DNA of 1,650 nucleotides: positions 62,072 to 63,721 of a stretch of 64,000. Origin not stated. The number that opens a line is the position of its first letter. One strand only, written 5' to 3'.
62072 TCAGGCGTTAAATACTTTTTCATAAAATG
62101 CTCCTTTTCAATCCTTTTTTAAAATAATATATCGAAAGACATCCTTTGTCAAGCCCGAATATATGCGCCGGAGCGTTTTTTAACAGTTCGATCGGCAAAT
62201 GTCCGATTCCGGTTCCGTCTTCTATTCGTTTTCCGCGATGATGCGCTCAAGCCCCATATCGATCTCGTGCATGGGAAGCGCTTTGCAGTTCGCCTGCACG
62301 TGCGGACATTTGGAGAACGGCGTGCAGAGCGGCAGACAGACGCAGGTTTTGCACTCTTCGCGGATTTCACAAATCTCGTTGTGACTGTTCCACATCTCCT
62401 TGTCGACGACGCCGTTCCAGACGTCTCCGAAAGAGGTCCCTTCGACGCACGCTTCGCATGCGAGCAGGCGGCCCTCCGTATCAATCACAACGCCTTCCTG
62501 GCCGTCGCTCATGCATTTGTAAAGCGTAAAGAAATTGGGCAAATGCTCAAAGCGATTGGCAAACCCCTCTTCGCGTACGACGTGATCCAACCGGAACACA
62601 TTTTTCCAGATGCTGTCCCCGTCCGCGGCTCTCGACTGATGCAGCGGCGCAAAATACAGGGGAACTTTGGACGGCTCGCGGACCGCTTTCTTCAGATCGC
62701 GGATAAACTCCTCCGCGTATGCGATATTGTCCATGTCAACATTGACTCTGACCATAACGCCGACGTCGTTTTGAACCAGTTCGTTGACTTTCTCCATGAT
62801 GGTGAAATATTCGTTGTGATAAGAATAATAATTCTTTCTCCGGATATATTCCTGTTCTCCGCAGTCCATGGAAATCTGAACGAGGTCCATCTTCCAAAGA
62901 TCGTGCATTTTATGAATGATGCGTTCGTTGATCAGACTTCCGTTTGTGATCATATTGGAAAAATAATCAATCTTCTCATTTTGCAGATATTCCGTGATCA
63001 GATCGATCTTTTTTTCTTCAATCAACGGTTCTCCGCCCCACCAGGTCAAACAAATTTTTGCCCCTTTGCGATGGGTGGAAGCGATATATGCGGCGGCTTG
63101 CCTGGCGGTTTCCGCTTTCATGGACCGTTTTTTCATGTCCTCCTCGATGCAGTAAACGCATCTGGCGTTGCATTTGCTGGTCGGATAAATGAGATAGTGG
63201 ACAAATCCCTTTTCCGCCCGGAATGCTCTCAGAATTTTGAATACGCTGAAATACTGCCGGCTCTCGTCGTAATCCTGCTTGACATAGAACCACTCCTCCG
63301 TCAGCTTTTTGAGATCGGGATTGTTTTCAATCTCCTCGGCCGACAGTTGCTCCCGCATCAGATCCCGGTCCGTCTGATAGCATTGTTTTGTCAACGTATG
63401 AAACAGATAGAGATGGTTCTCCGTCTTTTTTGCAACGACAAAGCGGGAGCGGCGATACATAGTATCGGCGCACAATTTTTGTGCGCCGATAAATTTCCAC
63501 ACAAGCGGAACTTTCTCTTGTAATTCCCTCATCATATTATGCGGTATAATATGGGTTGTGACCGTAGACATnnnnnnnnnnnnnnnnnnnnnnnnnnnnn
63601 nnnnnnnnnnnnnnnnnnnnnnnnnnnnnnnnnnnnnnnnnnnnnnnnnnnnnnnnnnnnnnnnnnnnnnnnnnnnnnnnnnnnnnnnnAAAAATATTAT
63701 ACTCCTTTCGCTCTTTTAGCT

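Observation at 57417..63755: Four radical SAM/SPASM maturases interleaved with four leader-sharing short peptides: a multi-precursor RiPP locus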

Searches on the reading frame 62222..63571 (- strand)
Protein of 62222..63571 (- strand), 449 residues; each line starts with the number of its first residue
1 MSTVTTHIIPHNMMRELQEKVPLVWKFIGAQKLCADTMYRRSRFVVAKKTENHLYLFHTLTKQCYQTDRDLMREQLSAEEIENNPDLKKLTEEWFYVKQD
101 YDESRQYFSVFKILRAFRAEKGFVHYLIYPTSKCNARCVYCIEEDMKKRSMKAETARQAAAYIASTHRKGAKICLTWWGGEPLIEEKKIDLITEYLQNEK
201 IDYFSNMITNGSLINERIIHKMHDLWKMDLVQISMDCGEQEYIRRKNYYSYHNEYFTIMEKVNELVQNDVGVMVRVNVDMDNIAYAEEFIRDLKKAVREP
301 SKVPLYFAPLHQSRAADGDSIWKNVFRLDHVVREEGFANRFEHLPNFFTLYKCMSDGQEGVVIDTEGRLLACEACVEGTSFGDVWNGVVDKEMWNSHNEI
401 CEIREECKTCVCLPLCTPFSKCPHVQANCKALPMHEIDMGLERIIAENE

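Call 3: search_protein_families(library=ncbifam, proteins=[window:62222-63571:-], max_evalue=0.01)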
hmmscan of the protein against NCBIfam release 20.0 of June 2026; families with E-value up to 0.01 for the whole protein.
window:62222-63571:- (449 aa): 45 families (the best 25 are shown)
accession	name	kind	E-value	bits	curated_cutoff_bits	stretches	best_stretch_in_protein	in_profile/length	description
TIGR04463.1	rSAM_vs_C_rich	equivalog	7.5e-32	110.6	525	1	56-419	14-393/438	TIGR04463 family radical SAM/SPASM RiPP maturase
TIGR04334.1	rSAM_Clo7bot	equivalog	1e-26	93.6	600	1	88-424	57-407/440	radical SAM/SPASM domain Clo7bot peptide maturase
TIGR04280.1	geopep_mat_rSAM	hypoth_equivalog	6.3e-26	91.3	400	1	51-423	16-393/428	geopeptide radical SAM maturase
NF052473.1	rSAM_FlmE_OhkG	exception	1.4e-25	90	500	1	73-296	45-279/481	FlmE/OhkG family radical SAM/SPASM peptide maturase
NF038107.1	rSAM_NF038107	equivalog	2.3e-25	89.3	600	1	46-296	9-266/444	Cys-every-fifth radical SAM/SPASM peptide maturase CefB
NF047865.1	rSAM_PapB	equivalog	4.3e-19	68.9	340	1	131-286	10-169/330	PapB family radical SAM/SPASM ranthipeptide maturase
NF041298.1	rSAM_mat_DynA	equivalog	2.6e-15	56.2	450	1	127-296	4-177/356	dynobactin maturation radical SAM/SPASM protein DynA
TIGR03906.1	quino_hemo_SAM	equivalog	1.3e-13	50.4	453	1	131-276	101-252/467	quinohemoprotein amine dehydrogenase maturation protein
NF038283.1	viperin_w_prok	equivalog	2.2e-13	50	180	1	131-295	9-177/281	viperin family antiviral radical SAM protein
TIGR04068.1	rSAM_ocin_clost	equivalog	2.9e-13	49.5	500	1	77-268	40-235/462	Cys-rich peptide radical SAM maturase CcpM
TIGR04064.1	rSAM_nif11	equivalog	1.1e-12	47.4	518.7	1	128-268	82-227/459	nif11-like peptide radical SAM maturase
NF041718.1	rSAM_phane_AMC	equivalog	3.1e-12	46.2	425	1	125-290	7-172/362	cyclophane-forming radical SAM peptide maturase AmcB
TIGR04115.1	rSAM_Cxxx_rpt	equivalog_domain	5e-11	42.7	350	1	131-293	9-183/359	radical SAM peptide maturase, CXXX-repeat target family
TIGR03978.1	rSAM_paired_1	equivalog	5.8e-11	41.8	370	1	67-265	26-230/466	His-Xaa-Ser system radical SAM maturase HxsB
TIGR03974.1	rSAM_six_Cys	equivalog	1.4e-10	40.6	425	1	64-287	42-268/451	thioether cross-link-forming SCIFF peptide maturase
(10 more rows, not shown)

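Call 4: search_protein_families(library=pfam, proteins=[window:62222-63571:-], max_evalue=0.01)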
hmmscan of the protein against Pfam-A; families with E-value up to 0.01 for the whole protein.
window:62222-63571:- (449 aa): 2 families
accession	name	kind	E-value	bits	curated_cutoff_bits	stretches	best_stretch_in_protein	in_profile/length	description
PF04055.27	Radical_SAM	-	8.5e-15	55.8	29.5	1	128-292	1-165/166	Radical SAM superfamily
PF13353.11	Fer4_12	-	1.3e-05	25.9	22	1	131-232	12-112/137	4Fe-4S single cluster domain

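Call 10: find_homologous_proteins(query=window:62222-63535:-, max_evalue=1e-10)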
Query window:62222-63535:- (437 aa): 27 proteins with E <= 1e-10 among 1818 candidates.
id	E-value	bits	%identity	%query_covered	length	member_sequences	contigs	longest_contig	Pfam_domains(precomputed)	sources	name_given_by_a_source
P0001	9.6e-297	1002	100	97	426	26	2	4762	PF04055.28,PF13353.12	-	-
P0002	2.2e-191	655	63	100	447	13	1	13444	PF04055.28,PF13353.12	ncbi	-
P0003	9.3e-152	524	52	100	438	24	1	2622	PF04055.28,PF13353.12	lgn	-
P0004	1.8e-143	497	48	100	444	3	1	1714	PF04055.28,PF13353.12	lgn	-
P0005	3.9e-140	486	47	100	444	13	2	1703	PF04055.28,PF13353.12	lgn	-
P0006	1.2e-96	342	40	97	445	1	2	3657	PF04055.28,PF13353.12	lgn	-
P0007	3.9e-91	324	38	96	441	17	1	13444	PF04055.28,PF13353.12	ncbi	-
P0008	1.7e-89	319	37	100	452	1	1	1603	PF04055.28,PF13353.12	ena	-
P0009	8.2e-86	307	39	95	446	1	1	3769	PF04055.28,PF13353.12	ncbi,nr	ncbi:MAG: radical SAM protein [Clostridia bacterium]|nr:radical SAM protein [Clostridia bacterium]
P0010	3.6e-85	305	36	95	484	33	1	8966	PF04055.28,PF13353.12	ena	-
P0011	4.5e-80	288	36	99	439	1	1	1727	PF04055.28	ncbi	-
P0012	6.1e-79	284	37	99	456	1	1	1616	PF04055.28,PF13353.12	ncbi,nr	ncbi:MAG: radical SAM protein, partial [Abditibacteriota bacterium]|nr:radical SAM protein [Abditiba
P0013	1.7e-77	279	36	95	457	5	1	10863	PF04055.28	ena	-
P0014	3.1e-72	262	34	95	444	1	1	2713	PF04055.28,PF13353.12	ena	-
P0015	1.5e-56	210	65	34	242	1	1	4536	PF04055.28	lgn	-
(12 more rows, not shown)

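Call 11: find_encoding_contigs(protein=window:62222-63535:-, flank=10000, max_places=6)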
Protein window:62222-63535:- (437 aa): 1 contig read that carries it; 1 place shown.
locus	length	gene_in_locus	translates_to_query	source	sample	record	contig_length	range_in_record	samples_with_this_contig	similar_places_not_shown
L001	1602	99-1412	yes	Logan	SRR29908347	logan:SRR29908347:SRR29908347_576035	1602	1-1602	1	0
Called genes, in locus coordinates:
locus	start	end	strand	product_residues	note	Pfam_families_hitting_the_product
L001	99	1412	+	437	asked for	PF13353:Fer4_12 (faint), PF04055:Radical_SAM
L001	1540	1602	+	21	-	?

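Call 12: find_encoding_contigs(protein=P0002, flank=10000, max_places=4)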
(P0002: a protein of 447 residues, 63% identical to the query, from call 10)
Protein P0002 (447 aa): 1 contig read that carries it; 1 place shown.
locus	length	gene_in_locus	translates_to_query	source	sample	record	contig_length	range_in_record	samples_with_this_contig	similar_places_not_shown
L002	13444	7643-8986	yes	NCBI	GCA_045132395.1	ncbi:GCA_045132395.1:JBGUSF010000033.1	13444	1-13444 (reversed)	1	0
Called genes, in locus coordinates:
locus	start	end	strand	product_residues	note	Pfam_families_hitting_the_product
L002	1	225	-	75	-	?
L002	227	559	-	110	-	PF02575:YbaB_DNA_bd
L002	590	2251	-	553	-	PF13177:DNA_pol3_delta2, PF00004:AAA, PF22608:DNAX_ATPase_lid, PF12169:DNA_pol3_gamma3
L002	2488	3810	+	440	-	PF11638:DnaA_N (weak), PF00308:Bac_DnaA, PF01695:IstB_IS21, PF08299:Bac_DnaA_C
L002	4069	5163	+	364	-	PF00712:DNA_pol3_beta, PF02767:DNA_pol3_beta_2, PF02768:DNA_pol3_beta_3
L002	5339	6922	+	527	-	PF00342:PGI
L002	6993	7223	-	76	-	PF12844:HTH_19, PF13560:HTH_31 (weak), PF01381:HTH_3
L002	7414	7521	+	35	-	-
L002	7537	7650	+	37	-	-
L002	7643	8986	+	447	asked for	PF13353:Fer4_12 (weak), PF04055:Radical_SAM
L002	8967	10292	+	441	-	PF13353:Fer4_12 (weak), PF04055:Radical_SAM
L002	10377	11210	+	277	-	PF03009:GDPD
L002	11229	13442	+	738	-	?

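Call 13: find_encoding_contigs(protein=P0013, flank=10000, max_places=4)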
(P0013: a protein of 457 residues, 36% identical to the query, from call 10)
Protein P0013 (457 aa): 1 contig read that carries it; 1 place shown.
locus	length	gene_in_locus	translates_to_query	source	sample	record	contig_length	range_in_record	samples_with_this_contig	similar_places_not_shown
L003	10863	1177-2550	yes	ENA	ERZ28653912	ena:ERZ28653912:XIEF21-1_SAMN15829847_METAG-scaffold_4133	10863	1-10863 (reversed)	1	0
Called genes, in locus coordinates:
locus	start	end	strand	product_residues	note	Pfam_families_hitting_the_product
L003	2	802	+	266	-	?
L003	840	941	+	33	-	-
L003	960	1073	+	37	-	-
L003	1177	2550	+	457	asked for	PF04055:Radical_SAM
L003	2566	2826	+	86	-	PF05402:PqqD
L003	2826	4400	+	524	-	PF14907:NTP_transf_5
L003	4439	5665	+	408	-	PF02746:MR_MLE_N, PF13378:MR_MLE_C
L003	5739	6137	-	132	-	PF01212:Beta_elim_lyase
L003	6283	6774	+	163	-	PF02659:Mntp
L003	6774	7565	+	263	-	PF03807:F420_oxidored, PF14748:P5CR_dimer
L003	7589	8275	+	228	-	PF02965:Met_synt_B12 (weak)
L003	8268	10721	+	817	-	PF02574:S-methyl_trans, PF00809:Pterin_bind, PF02607:B12-binding_2, PF02310:B12-binding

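Call 14: find_encoding_contigs(protein=P0010, flank=10000, max_places=4)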
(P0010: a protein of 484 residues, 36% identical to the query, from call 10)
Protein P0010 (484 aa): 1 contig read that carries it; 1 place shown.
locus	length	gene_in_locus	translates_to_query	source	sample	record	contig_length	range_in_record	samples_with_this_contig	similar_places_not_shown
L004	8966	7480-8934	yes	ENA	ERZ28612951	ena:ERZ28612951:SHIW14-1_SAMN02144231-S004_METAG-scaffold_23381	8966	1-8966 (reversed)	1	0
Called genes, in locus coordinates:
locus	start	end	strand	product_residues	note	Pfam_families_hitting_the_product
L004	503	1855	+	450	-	PF01467:CTP_transf_like, PF01408:GFO_IDH_MocA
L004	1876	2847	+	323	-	PF00106:adh_short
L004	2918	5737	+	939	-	-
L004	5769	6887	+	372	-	PF14907:NTP_transf_5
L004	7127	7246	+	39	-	-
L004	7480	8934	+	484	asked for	PF13353:Fer4_12 (faint), PF04055:Radical_SAM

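Call 24: find_related_loci(query=A1, collection=genome_contigs, flank=10000)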
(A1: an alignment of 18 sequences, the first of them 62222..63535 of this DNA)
Query A1 (437 aa) in genome_contigs; peptide patterns used: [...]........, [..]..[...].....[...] (x = any residue, [..] = any of these).
600 stretches matched a pattern (row limit reached: there are more); 513 encode a relative of the query (tblastn E <= 1e-3); the best 80 are kept; 80 distinct loci.
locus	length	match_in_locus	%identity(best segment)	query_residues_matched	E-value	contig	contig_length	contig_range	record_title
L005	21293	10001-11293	37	2-433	4e-91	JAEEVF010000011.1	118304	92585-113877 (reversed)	MAG: Acetatifactor sp. isolate Tb.RUG.447 NODE_247_length_118304_cov_7.615450, whole genome shotgun sequence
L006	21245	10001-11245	40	2-417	4e-91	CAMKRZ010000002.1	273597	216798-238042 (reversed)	MAG: uncultured Lachnoclostridium sp. isolate SRR12081299_bin.56_metaWRAP_v1.3_MAG genome assembly, contig: ERZ12289776.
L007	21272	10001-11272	38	1-420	7e-91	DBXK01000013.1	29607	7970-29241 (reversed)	MAG TPA_asm: Christensenella sp. UBA1214 UBA1214_contig_49055, whole genome shotgun sequence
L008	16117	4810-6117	35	2-433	1e-86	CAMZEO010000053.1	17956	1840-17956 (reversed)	MAG TPA_asm: uncultured Planctomycetales bacterium isolate SRR10912533_bin.63_metaWRAP_v1.3_MAG genome assembly, contig:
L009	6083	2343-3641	36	12-437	7e-84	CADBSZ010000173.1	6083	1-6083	MAG: uncultured Ruminococcus sp. isolate RUG14275 genome assembly, contig: RUG14275_asm_173, whole genome shotgun sequen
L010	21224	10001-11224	35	1-420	2e-82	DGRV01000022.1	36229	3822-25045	MAG TPA_asm: Christensenella sp. UBA4379 UBA4379_contig_1853, whole genome shotgun sequence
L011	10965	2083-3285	38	24-434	4e-82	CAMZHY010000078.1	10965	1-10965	MAG TPA_asm: uncultured Planctomycetaceae bacterium isolate SRR10912539_bin.44_metaWRAP_v1.3_MAG genome assembly, contig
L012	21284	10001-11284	36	2-437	1e-80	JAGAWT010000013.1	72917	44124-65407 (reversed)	MAG: Oscillospiraceae bacterium isolate RGIG8844 Water_deer_Omasum-1__c77988, whole genome shotgun sequence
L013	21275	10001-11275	35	2-418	2e-79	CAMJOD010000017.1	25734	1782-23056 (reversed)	MAG: uncultured Clostridia bacterium isolate SRR12081292_bin.9_metaWRAP_v1.3_MAG genome assembly, contig: ERZ12289771.28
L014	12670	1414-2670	36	2-436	1e-81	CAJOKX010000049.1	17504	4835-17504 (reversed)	uncultured Lachnospiraceae bacterium isolate Reindeer_1_mag_103 genome assembly, contig: scaffold_2900, whole genome sho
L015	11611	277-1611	33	1-437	1e-78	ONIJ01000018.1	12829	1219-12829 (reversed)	uncultured Clostridiales bacterium isolate RUG333 genome assembly, contig: k87_2115903, whole genome shotgun sequence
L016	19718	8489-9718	35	2-418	2e-78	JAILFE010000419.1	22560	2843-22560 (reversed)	MAG: Oscillospiraceae bacterium isolate RUI064 k141_4850447_flag=0_multi=16.2529_len=22560, whole genome shotgun sequenc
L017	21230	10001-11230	35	1-418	3e-78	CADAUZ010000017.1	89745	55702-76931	MAG: Ruminococcaceae bacterium isolate RUG13650 genome assembly, contig: RUG13650_asm_17, whole genome shotgun sequence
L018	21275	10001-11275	36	1-433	2e-77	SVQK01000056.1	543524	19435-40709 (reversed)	MAG: Oscillospiraceae bacterium isolate SIG615 k141_288992, whole genome shotgun sequence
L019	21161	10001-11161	38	26-420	3e-77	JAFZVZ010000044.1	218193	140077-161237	MAG: Lachnospiraceae bacterium isolate RGIG8148 Water_buffalos_Rumen-3__c1926912, whole genome shotgun sequence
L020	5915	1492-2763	37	2-433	8e-77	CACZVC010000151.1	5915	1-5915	MAG: uncultured Ruminococcus sp. isolate RUG12975 genome assembly, contig: RUG12975_asm_151, whole genome shotgun sequen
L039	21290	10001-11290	31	5-417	1e-58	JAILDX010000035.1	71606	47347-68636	MAG: Saccharofermentans sp. isolate RUI031 k141_8115381_flag=0_multi=26.9927_len=71606, whole genome shotgun sequence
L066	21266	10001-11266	28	2-417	3e-44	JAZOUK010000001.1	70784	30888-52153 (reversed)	MAG: Acutalibacteraceae bacterium isolate T1900045533_YK20190227.MAGScoT_cleanbin_000011 SGB_7746_k141_225232, whole gen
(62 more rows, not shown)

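Call 29: predict_structure(alignment_id=A1)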
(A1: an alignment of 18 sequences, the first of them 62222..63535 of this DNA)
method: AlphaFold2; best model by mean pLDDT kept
length: 437 residues; sequences in the alignment: 18
mean_pLDDT: 89.1   pTM: 0.85
mean pLDDT of the five models: 89.1, 88.4, 88.0, 87.8, 87.5
residues with pLDDT >= 90: 291; 70-90: 112; 50-70: 24; < 50: 10
segments of 3 or more residues with pLDDT < 50: 123-125, 127-133
pLDDT, mean of each block of 10 residues (from residue 1): 94 94 96 96 97 95 96 97 96 92 87 91 48 68 98 95 90 96 97 93 96 96 88 75 93 95 92 95 95 88 84 92 88 86 79 91 79 94 82 88 72 74 93 92
secondary structure, 60 per line:
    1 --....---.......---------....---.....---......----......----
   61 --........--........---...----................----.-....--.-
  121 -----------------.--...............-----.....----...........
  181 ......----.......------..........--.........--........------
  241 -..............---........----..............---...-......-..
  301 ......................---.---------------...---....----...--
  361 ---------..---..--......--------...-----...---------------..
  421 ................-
elements in order: E3-6 H10-16 E26-29 E33-37 E41-46 E51-56 E63-65 H66-70 H73-80 E84-86 H91-106 E113-116 H141-154 E161-165 H170-186 E191-197 H204-213 E216-224 H227-234 H242-255 E259-266 H271-284 E292-297 H299-322 E348-351 E356-358 H379-384 H419-436

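Call 32: search_solved_structures(query=A1, max_evalue=0.001)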
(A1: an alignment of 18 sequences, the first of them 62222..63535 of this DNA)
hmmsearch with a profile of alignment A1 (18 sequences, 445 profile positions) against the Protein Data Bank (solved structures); distinct sequences matched with E-value up to 0.001: 14.
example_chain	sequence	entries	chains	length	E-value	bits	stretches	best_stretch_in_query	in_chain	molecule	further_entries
5wgg_A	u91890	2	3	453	7.9e-23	83.8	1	104-405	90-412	Radical SAM domain protein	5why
8vpo_A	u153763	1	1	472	6.7e-14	54.4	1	25-414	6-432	Radical SAM core domain-containing protein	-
4k36_A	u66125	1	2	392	2.9e-13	52.3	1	115-407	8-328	Anaerobic sulfatase-maturating enzyme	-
6b4c_A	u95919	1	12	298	9.8e-07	30.8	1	119-221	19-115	Viperin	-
9dgw_A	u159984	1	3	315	1.1e-06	30.6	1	119-221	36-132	Radical SAM core domain-containing protein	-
9dfw_A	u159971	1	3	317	1.1e-06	30.6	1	119-221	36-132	Radical SAM core domain-containing protein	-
7n7i_A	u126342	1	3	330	1.2e-06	30.5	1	119-221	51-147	Viperin-like enzyme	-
9dfn_A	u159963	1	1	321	6.2e-06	28.1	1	118-212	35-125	Radical SAM core domain-containing protein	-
9dfu_A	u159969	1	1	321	8.1e-06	27.7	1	118-212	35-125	Radical SAM core domain-containing protein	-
2fb2_A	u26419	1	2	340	2.5e-05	26.1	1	117-394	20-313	Molybdenum cofactor biosynthesis protein A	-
1tv7_A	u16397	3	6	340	6.4e-05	24.8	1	118-394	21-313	Molybdenum cofactor biosynthesis protein A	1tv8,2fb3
9gm3_A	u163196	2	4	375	6.6e-05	24.8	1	117-230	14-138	ChlB radical SAM domain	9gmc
5v1q_A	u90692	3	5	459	0.00056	21.7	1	112-211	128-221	Radical SAM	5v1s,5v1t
8wm2_A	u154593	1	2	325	0.00077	21.2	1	103-180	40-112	Fe-S radical SAM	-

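Call 33: fold_search(model_id=the predicted structure, library=pdb)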
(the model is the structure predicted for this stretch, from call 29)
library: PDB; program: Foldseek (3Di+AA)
matches with E <= 10: 1699; with E <= 0.001: 96
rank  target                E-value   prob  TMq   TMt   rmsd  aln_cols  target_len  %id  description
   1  5why_B                9.1e-18  1.00  0.62  0.64   8.6       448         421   17  Structural Insights into Thioether Bond Formation in the Biosynthesis of Sactipeptides (released 2017-07-26)
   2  5why_A                1.7e-17  1.00  0.63  0.66   7.9       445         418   16  Structural Insights into Thioether Bond Formation in the Biosynthesis of Sactipeptides (released 2017-07-26)
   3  5wgg_A                1.8e-17  1.00  0.63  0.63   7.5       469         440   16  Structural Insights into Thioether Bond Formation in the Biosynthesis of Sactipeptides (released 2017-07-26)
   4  8vpo                  3.8e-15  1.00  0.64  0.63   6.3       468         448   16  X-Ray Crystal Structure of TigE from Paramaledivibacter caminithermalis (released 2024-02-07)
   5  4k36_A                1.2e-12  1.00  0.55  0.62   5.1       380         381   17  His6 tagged anSMEcpe with bound AdoMet (released 2013-05-08)
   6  4k36_B                2.1e-12  1.00  0.52  0.60   5.9       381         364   17  His6 tagged anSMEcpe with bound AdoMet (released 2013-05-08)
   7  6efn                  2.5e-12  1.00  0.47  0.53  11.4       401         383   13  Structure of a RiPP maturase, SkfB (released 2018-10-24)
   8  4k39_A                3.2e-12  1.00  0.54  0.64   5.2       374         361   16  Native anSMEcpe with bound AdoMet and Cp18Cys peptide (released 2013-05-08)
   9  5v1q_B                4.1e-12  1.00  0.47  0.46  13.1       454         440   14  Crystal structure of Streptococcus suis SuiB (released 2017-08-30)
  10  5v1t_A                4.3e-12  1.00  0.48  0.48  14.0       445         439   13  Crystal structure of Streptococcus suis SuiB bound to precursor peptide SuiA (released 2017-08-30)
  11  4k37_A                7.9e-12  1.00  0.56  0.66   4.7       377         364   17  Native anSMEcpe with bound AdoMet (released 2013-05-08)
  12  4k39_B                8.9e-12  1.00  0.51  0.61   6.1       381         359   16  Native anSMEcpe with bound AdoMet and Cp18Cys peptide (released 2013-05-08)
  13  5v1s_B                1.2e-11  1.00  0.45  0.46  13.1       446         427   12  Crystal structure of Streptococcus suis SuiB bound to S-adenosylmethionine (released 2017-08-30)
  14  4k37_B                1.3e-11  1.00  0.55  0.64   5.2       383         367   16  Native anSMEcpe with bound AdoMet (released 2013-05-08)
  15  4k38_A                1.4e-11  1.00  0.56  0.64   4.9       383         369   16  Native anSMEcpe with bound AdoMet and Kp18Cys peptide (released 2013-05-08)
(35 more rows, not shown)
